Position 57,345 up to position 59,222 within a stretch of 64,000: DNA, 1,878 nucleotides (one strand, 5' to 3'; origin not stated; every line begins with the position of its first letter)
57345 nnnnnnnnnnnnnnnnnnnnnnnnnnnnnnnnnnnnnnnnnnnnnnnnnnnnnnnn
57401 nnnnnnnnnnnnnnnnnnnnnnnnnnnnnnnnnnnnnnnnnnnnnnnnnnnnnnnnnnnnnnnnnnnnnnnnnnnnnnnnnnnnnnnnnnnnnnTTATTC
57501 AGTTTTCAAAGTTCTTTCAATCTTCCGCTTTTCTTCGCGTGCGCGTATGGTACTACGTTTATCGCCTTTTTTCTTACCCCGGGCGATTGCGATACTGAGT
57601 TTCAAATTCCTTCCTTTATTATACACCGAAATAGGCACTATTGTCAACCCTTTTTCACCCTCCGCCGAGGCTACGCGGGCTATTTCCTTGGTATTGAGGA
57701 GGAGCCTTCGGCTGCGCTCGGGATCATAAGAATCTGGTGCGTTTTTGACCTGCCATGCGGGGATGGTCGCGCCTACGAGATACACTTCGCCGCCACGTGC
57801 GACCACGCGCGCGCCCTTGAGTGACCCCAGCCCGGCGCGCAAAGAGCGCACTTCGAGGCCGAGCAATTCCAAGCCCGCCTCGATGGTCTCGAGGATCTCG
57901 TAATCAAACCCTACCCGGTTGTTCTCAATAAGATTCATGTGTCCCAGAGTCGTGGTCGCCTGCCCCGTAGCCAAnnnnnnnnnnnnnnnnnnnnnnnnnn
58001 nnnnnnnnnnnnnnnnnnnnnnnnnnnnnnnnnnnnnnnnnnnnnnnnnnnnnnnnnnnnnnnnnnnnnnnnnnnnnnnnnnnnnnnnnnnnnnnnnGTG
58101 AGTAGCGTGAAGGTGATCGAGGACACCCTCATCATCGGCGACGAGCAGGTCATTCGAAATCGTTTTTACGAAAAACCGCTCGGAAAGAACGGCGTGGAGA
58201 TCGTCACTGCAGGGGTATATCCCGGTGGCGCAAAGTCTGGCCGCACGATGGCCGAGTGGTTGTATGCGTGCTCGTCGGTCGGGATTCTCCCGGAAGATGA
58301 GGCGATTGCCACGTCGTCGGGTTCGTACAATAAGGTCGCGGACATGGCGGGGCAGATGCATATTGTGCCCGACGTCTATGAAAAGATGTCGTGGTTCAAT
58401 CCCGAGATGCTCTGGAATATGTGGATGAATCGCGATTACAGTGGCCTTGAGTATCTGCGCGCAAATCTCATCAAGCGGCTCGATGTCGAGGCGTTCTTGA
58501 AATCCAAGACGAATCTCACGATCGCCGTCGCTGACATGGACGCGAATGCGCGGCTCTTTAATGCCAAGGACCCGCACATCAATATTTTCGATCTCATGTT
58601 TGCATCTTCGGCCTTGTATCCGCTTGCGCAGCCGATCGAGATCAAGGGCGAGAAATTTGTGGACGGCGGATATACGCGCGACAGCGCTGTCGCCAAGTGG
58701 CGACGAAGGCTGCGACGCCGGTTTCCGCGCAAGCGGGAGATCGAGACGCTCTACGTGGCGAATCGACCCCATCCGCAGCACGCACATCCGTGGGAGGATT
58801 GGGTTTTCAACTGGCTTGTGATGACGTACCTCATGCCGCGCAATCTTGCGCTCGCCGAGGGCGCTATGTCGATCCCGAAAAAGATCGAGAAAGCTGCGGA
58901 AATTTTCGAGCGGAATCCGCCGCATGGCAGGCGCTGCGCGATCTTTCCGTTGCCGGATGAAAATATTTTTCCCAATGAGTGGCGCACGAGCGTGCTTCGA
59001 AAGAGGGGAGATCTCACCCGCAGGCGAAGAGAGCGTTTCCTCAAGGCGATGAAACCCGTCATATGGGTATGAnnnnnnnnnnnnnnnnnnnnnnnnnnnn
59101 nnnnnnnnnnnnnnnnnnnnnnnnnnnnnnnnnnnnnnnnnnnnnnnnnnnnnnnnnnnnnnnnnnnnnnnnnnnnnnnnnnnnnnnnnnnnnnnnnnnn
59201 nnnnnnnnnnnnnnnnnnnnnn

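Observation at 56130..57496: Array of three small-gene mini-cassettes, each flanked by 17-18 bp inverted repeats, inserted between ssrA and smpB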

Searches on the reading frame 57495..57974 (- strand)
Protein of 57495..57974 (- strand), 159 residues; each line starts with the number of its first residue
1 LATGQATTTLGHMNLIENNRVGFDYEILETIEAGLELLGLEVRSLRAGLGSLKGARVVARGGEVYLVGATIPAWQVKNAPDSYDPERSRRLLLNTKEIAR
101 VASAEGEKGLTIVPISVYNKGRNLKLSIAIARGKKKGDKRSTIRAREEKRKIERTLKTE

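Call 10: search_protein_families(library=pfam, proteins=[window:57495-57974:-], max_evalue=1)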
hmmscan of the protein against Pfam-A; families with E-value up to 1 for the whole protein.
window:57495-57974:- (159 aa): 1 family
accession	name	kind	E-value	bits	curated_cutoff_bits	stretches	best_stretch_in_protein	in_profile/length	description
PF01668.23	SmpB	-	3.4e-41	141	27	1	16-157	2-142/143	SmpB protein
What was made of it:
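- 57495..57938 (-): smpB (147 aa from ATG 57938). Pfam SmpB E=3.4e-41 (call 10).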

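Call 16: find_homologous_proteins(query=window:57495-57974:-, max_evalue=1e-20)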
Query window:57495-57974:- (159 aa): 3072 proteins with E <= 1e-20 among 3731 candidates; the best 120 are listed.
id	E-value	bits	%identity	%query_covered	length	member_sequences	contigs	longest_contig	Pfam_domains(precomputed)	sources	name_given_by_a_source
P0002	3.3e-85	301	100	92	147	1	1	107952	PF01668.24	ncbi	-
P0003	1.4e-75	270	87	93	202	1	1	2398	PF01668.24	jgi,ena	jgi:SsrA-binding protein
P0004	8.4e-74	264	87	92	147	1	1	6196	PF01668.24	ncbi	-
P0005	1.8e-73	263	86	92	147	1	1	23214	PF01668.24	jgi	jgi:SsrA-binding protein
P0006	2.9e-72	259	86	92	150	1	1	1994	PF01668.24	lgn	-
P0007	3.0e-72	259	85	92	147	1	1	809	PF01668.24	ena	-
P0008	4.9e-72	258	84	92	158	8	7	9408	PF01668.24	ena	-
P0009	5.1e-72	258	86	92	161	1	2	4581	PF01668.24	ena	-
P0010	7.7e-72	258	86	91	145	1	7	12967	PF01668.24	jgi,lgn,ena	-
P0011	3.2e-71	256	78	98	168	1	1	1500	PF01668.24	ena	-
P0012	1.1e-70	254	84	92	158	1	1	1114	PF01668.24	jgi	jgi:SsrA-binding protein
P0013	1.5e-70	254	86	91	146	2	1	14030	PF01668.24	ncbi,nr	ncbi:MAG: SsrA-binding protein SmpB [bacterium]|nr:SsrA-binding protein SmpB [bacterium]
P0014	1.7e-70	253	80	92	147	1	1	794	PF01668.24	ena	-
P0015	3.6e-70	252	84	92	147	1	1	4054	PF01668.24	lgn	-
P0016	5.9e-70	252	84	92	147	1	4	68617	PF01668.24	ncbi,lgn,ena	-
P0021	1.5e-69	250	84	91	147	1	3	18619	PF01668.24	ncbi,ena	-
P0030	6.6e-69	248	83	92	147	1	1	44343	PF01668.24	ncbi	-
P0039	2.0e-68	247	83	92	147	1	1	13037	PF01668.24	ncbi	-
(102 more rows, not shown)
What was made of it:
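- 57495..57938 (-): It is 100% identical to P0002 and 83-87% identical to Kaiserbacteria SmpB proteins (call 16).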

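Call 19: find_encoding_contigs(protein=P0005, flank=5000, max_places=1)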
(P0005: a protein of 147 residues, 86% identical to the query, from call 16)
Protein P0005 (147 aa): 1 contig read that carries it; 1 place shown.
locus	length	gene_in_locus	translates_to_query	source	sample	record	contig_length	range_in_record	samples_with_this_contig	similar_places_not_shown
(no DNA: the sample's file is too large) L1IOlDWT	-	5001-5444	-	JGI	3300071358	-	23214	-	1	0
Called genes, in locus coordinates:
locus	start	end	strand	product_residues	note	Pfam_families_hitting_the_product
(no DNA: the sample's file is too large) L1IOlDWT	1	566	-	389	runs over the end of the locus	PF00390:malic, PF00208:ELFV_dehydrog (weak), PF03949:Malic_M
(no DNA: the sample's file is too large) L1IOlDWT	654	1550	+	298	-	PF01180:DHO_dh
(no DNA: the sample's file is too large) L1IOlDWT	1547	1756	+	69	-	-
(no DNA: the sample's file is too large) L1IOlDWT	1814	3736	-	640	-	PF06068:TIP49 (weak), PF00004:AAA, PF07728:AAA_5 (faint), PF17862:AAA_lid_3, PF01434:Peptidase_M41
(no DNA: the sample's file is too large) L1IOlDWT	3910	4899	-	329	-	PF01734:Patatin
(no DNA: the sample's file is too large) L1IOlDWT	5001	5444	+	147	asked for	PF01668:SmpB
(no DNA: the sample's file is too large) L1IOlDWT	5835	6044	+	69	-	-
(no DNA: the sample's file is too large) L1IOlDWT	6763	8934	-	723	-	PF09471:Peptidase_M64, PF17957:Big_7, PF19077:Big_13 (faint), PF17957:Big_7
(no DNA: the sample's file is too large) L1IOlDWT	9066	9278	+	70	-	-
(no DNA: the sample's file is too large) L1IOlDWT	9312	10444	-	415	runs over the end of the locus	PF22807:TrAA12, PF07995:GSDH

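Call 20: find_encoding_contigs(protein=P0004, flank=5000, max_places=1)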
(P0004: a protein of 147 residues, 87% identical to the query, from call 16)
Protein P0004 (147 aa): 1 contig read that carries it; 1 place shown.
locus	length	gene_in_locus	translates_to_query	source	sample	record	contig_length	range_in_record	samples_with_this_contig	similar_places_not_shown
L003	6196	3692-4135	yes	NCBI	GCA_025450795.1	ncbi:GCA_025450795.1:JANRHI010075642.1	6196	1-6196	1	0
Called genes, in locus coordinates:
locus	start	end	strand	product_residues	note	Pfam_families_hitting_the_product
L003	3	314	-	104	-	?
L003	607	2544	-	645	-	PF06480:FtsH_ext (weak), PF06068:TIP49 (weak), PF00004:AAA, PF17862:AAA_lid_3, PF01434:Peptidase_M41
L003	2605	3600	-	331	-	-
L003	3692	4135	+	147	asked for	PF01668:SmpB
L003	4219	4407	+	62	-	-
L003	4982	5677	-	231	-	PF01904:DUF72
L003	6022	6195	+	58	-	?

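Call 21: find_encoding_contigs(protein=P0016, flank=5000, max_places=1)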
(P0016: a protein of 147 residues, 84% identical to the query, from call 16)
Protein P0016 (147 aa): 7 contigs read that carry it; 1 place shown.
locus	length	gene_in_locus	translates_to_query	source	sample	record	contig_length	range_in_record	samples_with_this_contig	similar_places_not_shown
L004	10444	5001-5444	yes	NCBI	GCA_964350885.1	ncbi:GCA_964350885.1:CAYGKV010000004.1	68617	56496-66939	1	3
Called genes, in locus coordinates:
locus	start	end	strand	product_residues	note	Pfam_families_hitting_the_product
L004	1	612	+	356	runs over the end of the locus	PF01979:Amidohydro_1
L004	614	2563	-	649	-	PF06068:TIP49 (faint), PF00004:AAA, PF17862:AAA_lid_3, PF01434:Peptidase_M41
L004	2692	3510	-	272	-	-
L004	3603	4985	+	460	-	-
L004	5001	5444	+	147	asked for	PF01668:SmpB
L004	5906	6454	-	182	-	PF00239:Resolvase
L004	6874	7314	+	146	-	-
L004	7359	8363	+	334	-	PF00389:2-Hacid_dh, PF02826:2-Hacid_dh_C, PF03446:NAD_binding_2 (weak)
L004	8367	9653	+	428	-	PF13660:DUF4147, PF05161:MOFRL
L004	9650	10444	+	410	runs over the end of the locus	PF03952:Enolase_N, PF00113:Enolase_C, PF13378:MR_MLE_C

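Call 22: find_encoding_contigs(protein=P0013, flank=5000, max_places=1)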
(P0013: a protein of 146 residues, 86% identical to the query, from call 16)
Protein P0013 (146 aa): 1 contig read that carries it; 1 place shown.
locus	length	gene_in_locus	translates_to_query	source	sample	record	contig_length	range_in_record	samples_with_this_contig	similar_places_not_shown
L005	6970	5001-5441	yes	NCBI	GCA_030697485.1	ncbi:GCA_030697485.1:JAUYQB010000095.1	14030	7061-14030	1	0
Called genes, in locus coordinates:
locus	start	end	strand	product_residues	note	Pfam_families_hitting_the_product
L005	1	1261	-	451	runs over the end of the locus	PF00801:PKD (faint), PF01471:PG_binding_1 (weak), PF18911:PKD_4 (faint), PF13473:Cupredoxin_1, PF00127:Copper-bind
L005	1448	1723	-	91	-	-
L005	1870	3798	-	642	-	PF06480:FtsH_ext (faint), PF06068:TIP49 (faint), PF00004:AAA, PF17862:AAA_lid_3, PF01434:Peptidase_M41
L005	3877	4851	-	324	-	PF01734:Patatin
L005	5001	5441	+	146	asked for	PF01668:SmpB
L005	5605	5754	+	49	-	-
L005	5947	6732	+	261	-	-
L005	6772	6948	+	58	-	-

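Call 37: find_encoding_contigs(protein=P0010, flank=3500, max_places=3)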
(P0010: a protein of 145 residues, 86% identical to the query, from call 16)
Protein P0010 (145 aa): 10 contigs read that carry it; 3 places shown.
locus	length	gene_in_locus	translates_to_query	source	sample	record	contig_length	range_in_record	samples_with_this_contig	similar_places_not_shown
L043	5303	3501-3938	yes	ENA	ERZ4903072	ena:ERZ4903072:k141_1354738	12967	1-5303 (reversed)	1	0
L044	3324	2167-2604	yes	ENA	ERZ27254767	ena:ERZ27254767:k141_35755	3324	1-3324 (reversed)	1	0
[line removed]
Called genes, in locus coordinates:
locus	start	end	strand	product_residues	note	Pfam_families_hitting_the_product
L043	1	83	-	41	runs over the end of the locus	-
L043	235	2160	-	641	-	PF06480:FtsH_ext (weak), PF06068:TIP49 (weak), PF00004:AAA, PF17862:AAA_lid_3, PF01434:Peptidase_M41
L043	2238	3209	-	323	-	PF01734:Patatin (weak)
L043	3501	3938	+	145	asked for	PF01668:SmpB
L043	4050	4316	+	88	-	-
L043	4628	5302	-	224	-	?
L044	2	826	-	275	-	?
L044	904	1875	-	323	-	PF01734:Patatin (weak)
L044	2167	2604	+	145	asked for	PF01668:SmpB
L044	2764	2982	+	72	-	-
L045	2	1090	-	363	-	?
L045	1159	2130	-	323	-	PF01734:Patatin (weak)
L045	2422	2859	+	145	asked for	PF01668:SmpB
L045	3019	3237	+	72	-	-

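Call 38: find_encoding_contigs(protein=P0008, flank=3500, max_places=3)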
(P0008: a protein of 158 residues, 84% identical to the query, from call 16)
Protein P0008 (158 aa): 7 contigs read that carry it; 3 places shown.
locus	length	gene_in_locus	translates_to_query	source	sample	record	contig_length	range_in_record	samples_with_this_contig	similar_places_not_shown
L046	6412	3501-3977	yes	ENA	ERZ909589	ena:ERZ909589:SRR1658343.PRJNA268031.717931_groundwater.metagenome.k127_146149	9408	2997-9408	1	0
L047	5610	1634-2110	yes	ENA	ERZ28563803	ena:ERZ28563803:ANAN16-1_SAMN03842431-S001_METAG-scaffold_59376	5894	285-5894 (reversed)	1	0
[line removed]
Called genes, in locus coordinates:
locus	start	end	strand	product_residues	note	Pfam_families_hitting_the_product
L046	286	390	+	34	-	-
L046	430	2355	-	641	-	PF06068:TIP49 (weak), PF00004:AAA, PF17862:AAA_lid_3, PF01434:Peptidase_M41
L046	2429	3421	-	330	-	-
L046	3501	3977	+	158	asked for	PF01668:SmpB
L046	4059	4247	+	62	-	-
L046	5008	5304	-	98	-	-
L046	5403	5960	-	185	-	PF04173:DoxD (faint), PF07681:DoxX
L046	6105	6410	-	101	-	?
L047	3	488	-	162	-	?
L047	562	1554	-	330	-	-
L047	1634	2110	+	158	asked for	PF01668:SmpB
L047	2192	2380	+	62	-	-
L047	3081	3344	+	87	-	PF01541:GIY-YIG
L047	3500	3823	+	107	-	-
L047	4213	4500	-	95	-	-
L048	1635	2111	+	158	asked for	PF01668:SmpB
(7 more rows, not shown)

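Call 39: find_encoding_contigs(protein=P0009, flank=3500, max_places=2)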
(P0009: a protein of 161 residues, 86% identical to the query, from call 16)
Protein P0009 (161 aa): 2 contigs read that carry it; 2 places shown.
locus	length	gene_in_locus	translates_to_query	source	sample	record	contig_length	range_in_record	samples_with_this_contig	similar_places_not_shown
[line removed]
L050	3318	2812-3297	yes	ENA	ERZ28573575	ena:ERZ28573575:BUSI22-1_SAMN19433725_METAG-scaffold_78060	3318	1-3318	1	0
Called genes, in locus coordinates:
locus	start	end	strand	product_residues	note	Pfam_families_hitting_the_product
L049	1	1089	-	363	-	?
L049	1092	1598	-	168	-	-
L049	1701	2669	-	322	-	-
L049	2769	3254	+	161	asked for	PF01668:SmpB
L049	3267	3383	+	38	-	-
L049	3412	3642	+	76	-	-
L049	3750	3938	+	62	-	-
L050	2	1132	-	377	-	?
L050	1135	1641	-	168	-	-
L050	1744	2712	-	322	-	-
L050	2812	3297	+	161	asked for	PF01668:SmpB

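Call 40: find_encoding_contigs(protein=P0021, flank=3500, max_places=2)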
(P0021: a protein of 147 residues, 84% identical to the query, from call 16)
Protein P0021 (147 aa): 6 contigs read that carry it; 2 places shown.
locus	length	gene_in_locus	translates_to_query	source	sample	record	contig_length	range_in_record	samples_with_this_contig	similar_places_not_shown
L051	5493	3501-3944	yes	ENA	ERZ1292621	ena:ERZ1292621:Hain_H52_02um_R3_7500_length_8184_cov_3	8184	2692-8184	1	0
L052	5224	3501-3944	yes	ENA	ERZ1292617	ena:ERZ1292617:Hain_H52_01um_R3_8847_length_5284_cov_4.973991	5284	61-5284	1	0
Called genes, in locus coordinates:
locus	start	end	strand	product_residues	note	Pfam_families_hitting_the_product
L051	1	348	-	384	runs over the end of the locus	PF00390:malic, PF00899:ThiF (weak), PF01262:AlaDh_PNT_C (faint), PF03949:Malic_M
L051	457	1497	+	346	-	-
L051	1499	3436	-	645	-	PF06068:TIP49 (faint), PF00004:AAA, PF17862:AAA_lid_3, PF01434:Peptidase_M41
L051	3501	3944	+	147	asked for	PF01668:SmpB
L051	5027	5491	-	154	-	?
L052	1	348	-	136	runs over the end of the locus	?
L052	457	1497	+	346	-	-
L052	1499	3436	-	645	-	PF06068:TIP49 (faint), PF00004:AAA, PF17862:AAA_lid_3, PF01434:Peptidase_M41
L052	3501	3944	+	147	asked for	PF01668:SmpB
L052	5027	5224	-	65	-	?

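Call 48: find_encoding_contigs(protein=P0030, flank=3500, max_places=1)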
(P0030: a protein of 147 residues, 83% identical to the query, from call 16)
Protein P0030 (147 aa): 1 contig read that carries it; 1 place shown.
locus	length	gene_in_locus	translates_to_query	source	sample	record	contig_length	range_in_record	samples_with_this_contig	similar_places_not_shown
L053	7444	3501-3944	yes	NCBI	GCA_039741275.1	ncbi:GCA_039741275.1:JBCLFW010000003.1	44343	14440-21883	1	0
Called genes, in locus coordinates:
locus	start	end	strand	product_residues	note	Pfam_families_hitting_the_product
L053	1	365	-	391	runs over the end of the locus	PF00390:malic, PF00208:ELFV_dehydrog (weak), PF03949:Malic_M, PF00899:ThiF (weak)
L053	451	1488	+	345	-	PF01979:Amidohydro_1 (faint)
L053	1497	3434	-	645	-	PF06068:TIP49 (faint), PF00004:AAA, PF17862:AAA_lid_3, PF01434:Peptidase_M41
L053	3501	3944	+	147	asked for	PF01668:SmpB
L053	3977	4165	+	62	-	-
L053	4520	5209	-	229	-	PF11738:DUF3298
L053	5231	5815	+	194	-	PF00565:SNase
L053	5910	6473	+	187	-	PF05198:IF3_N, PF00707:IF3_C (weak)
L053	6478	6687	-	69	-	-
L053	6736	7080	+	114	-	PF00453:Ribosomal_L20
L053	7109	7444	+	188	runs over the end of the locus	-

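Call 49: find_encoding_contigs(protein=P0039, flank=3500, max_places=1)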
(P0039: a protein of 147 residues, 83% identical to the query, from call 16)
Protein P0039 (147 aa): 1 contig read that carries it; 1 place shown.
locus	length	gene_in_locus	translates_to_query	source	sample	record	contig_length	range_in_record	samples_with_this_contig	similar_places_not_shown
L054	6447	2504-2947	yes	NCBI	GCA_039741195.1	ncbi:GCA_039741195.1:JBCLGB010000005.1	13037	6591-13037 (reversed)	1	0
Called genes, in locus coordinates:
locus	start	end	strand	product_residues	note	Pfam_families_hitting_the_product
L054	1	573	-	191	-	?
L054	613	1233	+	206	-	PF01734:Patatin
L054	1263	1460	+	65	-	-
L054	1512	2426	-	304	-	PF07676:PD40 (faint)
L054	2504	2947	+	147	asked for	PF01668:SmpB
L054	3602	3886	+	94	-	PF01541:GIY-YIG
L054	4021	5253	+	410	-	-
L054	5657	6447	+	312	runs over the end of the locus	-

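Call 55: search_protein_families(library=pfam, proteins=[L005:5893-6732:+, L043:4661-5286:+, L005:6763-6948:+, L005:5557-5754:+, L049:3412-3642:+, L049:3750-3938:+, L043:4435-4620:+], max_evalue=1)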
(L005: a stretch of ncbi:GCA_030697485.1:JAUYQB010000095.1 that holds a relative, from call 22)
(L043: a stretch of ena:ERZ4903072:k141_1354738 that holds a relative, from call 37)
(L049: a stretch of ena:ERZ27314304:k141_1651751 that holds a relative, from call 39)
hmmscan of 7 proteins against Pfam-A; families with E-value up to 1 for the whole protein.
L005:5893-6732:+ (279 aa): 0 families

L043:4661-5286:+ (208 aa): 0 families

L005:6763-6948:+ (61 aa): 0 families

L005:5557-5754:+ (65 aa): 0 families

L049:3412-3642:+ (76 aa): 0 families

L049:3750-3938:+ (62 aa): 1 family
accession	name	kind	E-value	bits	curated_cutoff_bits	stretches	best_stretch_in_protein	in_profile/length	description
PF03276.19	Gag_spuma_N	-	0.0037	17.6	25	1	6-49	17-60/142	Spumavirus gag protein, N-terminal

L043:4435-4620:+ (61 aa): 0 families

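Call 93: search_protein_families(library=phrogs, proteins=[L005:5893-6732:+], max_evalue=0.1)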
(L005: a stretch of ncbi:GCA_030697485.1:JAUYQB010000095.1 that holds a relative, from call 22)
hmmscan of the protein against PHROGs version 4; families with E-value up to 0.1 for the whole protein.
L005:5893-6732:+ (279 aa): 1 family
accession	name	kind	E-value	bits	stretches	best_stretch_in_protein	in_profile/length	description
phrog_34732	-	unknown function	0.084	13.1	0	21-86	236-300/389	-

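Call 94: search_protein_families(library=ncbifam, proteins=[L005:5893-6732:+], max_evalue=0.1)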
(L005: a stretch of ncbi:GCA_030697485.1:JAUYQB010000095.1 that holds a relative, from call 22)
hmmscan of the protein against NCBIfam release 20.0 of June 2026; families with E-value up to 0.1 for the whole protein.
L005:5893-6732:+ (279 aa): 0 families

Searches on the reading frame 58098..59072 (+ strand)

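Call 10: search_protein_families(library=pfam, proteins=[window:58098-59072:+], max_evalue=1)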
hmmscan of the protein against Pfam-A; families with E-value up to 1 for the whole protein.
window:58098-59072:+ (324 aa): 2 families
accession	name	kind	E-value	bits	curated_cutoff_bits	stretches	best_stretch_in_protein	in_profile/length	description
PF01734.28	Patatin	-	1.2e-06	29.4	27.7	1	110-194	89-183/191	Patatin-like phospholipase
PF21600.2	ZSWIM1-3_helical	-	0.12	12.8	27.3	1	71-147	30-108/126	ZSWIM1/3, helical domain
